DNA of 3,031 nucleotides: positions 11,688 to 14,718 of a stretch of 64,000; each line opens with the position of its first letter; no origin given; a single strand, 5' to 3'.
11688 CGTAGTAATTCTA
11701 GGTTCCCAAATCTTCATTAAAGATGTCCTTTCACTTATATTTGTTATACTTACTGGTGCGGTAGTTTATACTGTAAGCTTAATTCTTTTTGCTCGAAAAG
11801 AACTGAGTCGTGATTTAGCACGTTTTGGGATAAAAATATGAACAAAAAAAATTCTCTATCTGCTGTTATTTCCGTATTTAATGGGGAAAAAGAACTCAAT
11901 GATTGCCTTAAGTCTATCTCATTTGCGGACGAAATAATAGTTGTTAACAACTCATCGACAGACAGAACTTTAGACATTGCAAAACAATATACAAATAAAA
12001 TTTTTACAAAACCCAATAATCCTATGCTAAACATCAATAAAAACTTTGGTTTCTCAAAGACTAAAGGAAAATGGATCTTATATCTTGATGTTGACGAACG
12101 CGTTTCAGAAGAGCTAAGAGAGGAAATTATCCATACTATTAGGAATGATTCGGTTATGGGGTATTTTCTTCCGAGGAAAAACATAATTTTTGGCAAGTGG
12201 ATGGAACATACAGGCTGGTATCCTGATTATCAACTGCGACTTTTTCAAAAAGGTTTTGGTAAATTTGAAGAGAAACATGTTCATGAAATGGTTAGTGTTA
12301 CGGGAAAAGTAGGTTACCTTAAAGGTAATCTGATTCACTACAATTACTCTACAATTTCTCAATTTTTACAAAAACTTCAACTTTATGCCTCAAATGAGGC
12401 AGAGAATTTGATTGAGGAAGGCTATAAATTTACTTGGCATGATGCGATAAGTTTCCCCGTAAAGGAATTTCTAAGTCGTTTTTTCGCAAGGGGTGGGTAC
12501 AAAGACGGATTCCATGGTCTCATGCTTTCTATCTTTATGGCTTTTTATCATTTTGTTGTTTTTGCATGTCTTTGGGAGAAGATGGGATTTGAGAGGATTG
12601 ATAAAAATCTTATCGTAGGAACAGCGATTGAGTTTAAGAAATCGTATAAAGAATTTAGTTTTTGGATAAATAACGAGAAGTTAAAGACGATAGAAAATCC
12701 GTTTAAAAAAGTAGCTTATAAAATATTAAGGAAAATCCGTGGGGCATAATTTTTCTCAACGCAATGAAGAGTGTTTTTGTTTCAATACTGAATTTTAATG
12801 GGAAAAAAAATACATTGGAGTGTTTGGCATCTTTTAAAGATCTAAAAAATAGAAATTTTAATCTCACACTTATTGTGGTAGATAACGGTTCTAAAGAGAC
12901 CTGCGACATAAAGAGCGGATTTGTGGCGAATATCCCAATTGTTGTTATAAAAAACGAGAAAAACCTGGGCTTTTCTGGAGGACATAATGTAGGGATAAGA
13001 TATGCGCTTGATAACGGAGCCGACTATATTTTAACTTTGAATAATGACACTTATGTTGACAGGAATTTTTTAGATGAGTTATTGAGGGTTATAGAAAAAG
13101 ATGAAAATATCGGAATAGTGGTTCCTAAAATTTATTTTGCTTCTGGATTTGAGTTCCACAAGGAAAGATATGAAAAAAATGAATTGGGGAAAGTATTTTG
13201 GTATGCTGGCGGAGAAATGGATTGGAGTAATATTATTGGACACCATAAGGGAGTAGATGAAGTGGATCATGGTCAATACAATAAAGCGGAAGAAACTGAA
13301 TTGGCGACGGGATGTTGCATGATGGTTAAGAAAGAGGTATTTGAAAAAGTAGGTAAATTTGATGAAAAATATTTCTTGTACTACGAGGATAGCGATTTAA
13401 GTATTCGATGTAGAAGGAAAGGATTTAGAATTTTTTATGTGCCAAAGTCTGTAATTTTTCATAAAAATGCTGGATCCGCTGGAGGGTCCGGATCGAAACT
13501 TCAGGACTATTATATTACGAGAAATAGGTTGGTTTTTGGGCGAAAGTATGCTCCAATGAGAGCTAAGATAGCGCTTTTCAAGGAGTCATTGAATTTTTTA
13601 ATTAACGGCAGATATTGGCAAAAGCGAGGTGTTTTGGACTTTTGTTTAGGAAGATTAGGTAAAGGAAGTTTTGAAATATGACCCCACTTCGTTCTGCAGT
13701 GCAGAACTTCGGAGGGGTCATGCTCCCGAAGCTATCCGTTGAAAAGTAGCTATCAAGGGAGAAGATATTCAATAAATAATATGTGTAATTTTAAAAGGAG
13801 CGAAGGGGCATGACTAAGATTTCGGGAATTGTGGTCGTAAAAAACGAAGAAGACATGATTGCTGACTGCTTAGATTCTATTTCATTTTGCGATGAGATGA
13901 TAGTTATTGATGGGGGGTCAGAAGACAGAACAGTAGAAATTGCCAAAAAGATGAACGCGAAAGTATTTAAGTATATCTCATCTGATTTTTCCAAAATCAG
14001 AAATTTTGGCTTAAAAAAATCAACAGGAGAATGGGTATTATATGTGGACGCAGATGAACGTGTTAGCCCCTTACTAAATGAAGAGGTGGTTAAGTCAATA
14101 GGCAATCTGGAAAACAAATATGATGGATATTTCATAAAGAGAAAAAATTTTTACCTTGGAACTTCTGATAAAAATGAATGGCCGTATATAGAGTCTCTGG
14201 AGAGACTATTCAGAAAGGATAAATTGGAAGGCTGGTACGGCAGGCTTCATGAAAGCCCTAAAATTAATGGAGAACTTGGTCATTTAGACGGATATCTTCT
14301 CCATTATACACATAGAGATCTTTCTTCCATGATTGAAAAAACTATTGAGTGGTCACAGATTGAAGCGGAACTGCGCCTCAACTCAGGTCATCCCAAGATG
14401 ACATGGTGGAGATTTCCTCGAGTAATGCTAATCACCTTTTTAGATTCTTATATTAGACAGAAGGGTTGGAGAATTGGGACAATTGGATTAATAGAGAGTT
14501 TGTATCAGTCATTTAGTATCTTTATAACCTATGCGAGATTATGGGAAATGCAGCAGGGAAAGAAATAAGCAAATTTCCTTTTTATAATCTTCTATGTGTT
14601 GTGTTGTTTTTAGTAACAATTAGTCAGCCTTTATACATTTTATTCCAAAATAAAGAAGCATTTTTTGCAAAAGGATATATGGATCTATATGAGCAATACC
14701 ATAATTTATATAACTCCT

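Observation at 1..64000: Hyper-expanded surface-glycosylation supercluster: 24 GT-C-like polytopic membrane genes from six families in one 64-kb window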

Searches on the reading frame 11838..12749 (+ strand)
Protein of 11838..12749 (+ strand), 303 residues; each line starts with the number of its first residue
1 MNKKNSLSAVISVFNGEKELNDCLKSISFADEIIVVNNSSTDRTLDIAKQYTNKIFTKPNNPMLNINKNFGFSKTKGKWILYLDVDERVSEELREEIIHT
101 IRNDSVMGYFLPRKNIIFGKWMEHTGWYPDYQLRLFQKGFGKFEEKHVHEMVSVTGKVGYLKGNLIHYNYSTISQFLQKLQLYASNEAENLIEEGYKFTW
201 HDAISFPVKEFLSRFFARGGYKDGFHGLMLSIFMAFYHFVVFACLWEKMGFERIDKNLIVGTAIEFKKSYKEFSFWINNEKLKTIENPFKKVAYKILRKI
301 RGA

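Call 4: search_protein_families(library=pfam, proteins=[window:11838-12749:+], max_evalue=0.01)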
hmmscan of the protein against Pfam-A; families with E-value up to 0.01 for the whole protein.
window:11838-12749:+ (303 aa): 3 families
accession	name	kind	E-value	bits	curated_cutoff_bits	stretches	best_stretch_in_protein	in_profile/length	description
PF00535.33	Glycos_transf_2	-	3.8e-20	72.9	23.3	1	8-138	1-144/168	Glycosyl transferase family 2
PF10111.15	Glyco_tranf_2_2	-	0.00024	21.1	27.3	1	8-99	1-104/276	Glycosyltransferase like family 2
PF13704.12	Glyco_tranf_2_4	-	0.0016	19.3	27.5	0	30-87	19-82/98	Glycosyl transferase family 2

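Call 33: search_protein_families(library=ncbifam, proteins=[window:11838-12749:+], max_evalue=0.00001)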
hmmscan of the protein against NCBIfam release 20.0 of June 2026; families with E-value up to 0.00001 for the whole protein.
window:11838-12749:+ (303 aa): 4 families
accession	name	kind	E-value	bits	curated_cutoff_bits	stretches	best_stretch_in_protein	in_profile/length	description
NF007482.0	PRK10073.1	equivalog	1.6e-14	53.7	423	1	1-104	2-113/334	glycosyltransferase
TIGR04283.1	glyco_like_mftF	equivalog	9.7e-12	44.9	182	1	7-111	1-108/221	TIGR04283 family arsenosugar biosynthesis glycosyltransferase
TIGR04195.1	S_glycosyl_SunS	equivalog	1.5e-07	30.7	350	1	6-146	58-197/421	SunS family peptide S-glycosyltransferase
NF047683.1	TeichurnBiosyTuaG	equivalog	5.1e-06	26.3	400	1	2-102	3-112/252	teichuronic acid biosynthesis protein TuaG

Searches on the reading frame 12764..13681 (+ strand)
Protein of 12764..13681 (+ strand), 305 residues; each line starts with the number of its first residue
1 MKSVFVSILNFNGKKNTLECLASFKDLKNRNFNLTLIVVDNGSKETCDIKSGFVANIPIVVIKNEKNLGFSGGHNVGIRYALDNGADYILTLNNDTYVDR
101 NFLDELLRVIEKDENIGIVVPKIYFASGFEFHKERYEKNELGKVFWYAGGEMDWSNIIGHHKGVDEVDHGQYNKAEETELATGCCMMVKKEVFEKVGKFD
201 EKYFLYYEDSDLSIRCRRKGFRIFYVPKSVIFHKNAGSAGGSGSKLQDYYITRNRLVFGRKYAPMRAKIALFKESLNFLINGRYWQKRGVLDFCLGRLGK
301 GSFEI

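Call 5: search_protein_families(library=pfam, proteins=[window:12764-13681:+], max_evalue=0.01)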
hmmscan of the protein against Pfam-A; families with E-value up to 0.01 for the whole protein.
window:12764-13681:+ (305 aa): 7 families
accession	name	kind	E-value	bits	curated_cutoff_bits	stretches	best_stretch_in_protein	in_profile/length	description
PF00535.33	Glycos_transf_2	-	1.9e-17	64.1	23.3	1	8-196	4-167/168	Glycosyl transferase family 2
PF13641.12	Glyco_tranf_2_3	-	2e-11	44.8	27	1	6-255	5-226/230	Glycosyltransferase like family 2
PF13632.12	Glyco_trans_2_3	-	2.2e-09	37.8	27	1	182-259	73-142/198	Glycosyl transferase family group 2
PF10111.15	Glyco_tranf_2_2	-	9.9e-06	25.7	27.3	1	27-112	20-108/276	Glycosyltransferase like family 2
PF02709.20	Glyco_transf_7C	-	2.1e-05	24.5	23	1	181-228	19-67/78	N-terminal domain of galactosyltransferase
PF13712.12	Glyco_tranf_2_5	-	0.0023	18.1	27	0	85-229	53-185/210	Glycosyltransferase like family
PF13506.12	Glyco_transf_21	-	0.0027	17.6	21.7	0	87-228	32-149/174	Glycosyl transferase family 21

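Call 33: search_protein_families(library=ncbifam, proteins=[window:12764-13681:+], max_evalue=0.00001)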
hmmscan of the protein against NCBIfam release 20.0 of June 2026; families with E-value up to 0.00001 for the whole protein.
window:12764-13681:+ (305 aa): 7 families
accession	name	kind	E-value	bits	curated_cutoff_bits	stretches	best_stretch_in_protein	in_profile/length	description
TIGR01556.1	rhamnosyltran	subfamily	7.8e-23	81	200.55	2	25-123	15-112/281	rhamnosyltransferase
TIGR03965.1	mycofact_glyco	equivalog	2.5e-14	53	280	2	11-137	83-205/467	mycofactocin biosynthesis glycosyltransferase MftF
TIGR03937.1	PgaC_IcaA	equivalog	1.7e-10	40.4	422.3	1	4-231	47-248/407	poly-beta-1,6-N-acetyl-D-glucosamine synthase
NF038299.1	EPS_HpsN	equivalog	3.6e-10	39.3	425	1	27-240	24-227/317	hormogonium polysaccharide biosynthesis glycosyltransferase HpsN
NF041875.1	EPS_EpsD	equivalog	4.3e-10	39.5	370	1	32-235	29-208/325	exopolysaccharide biosynthesis glycosyltransferase EpsD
TIGR04283.1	glyco_like_mftF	equivalog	2.9e-08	33.6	182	0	185-231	140-183/221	TIGR04283 family arsenosugar biosynthesis glycosyltransferase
NF050113.1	gal_furan_GlfT1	equivalog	3.6e-08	33.1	330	1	34-114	29-109/290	galactofuranosyltransferase GlfT1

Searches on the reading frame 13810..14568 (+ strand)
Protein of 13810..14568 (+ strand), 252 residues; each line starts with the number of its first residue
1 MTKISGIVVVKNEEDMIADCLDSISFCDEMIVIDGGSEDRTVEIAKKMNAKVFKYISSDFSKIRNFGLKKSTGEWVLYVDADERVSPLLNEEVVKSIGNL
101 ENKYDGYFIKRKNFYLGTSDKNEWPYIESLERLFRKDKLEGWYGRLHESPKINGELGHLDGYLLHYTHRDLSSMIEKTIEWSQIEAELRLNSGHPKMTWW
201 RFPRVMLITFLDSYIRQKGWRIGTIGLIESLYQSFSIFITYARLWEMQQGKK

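Call 5: search_protein_families(library=pfam, proteins=[window:13810-14568:+], max_evalue=0.01)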
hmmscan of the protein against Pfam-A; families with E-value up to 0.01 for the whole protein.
window:13810-14568:+ (252 aa): 4 families
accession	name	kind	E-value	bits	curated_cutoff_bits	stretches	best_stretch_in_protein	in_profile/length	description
PF00535.33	Glycos_transf_2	-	2.6e-17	63.7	23.3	1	7-107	3-113/168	Glycosyl transferase family 2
PF13704.12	Glyco_tranf_2_4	-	5.7e-06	27.2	27.5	1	11-83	1-82/98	Glycosyl transferase family 2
PF10111.15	Glyco_tranf_2_2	-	7.6e-05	22.8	27.3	1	10-95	6-104/276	Glycosyltransferase like family 2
PF12322.14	T4_baseplate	-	0.0087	16.2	24.5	0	11-62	137-187/219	T4 bacteriophage base plate protein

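Call 33: search_protein_families(library=ncbifam, proteins=[window:13810-14568:+], max_evalue=0.00001)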
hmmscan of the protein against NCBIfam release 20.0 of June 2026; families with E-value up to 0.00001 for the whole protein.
window:13810-14568:+ (252 aa): 5 families
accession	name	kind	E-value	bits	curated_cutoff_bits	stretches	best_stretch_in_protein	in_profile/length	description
TIGR04283.1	glyco_like_mftF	equivalog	3.2e-12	46.5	182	1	4-108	1-107/221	TIGR04283 family arsenosugar biosynthesis glycosyltransferase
NF007482.0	PRK10073.1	equivalog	1.8e-10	40.4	423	1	2-95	6-108/334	glycosyltransferase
TIGR04195.1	S_glycosyl_SunS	equivalog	2.1e-10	40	350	1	6-83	61-142/421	SunS family peptide S-glycosyltransferase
NF010496.0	PRK13915.1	equivalog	2.8e-06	26.6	262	1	3-82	32-126/307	glucosyl-3-phosphoglycerate synthase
TIGR03965.1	mycofact_glyco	equivalog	3.9e-06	26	280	1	5-86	77-168/467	mycofactocin biosynthesis glycosyltransferase MftF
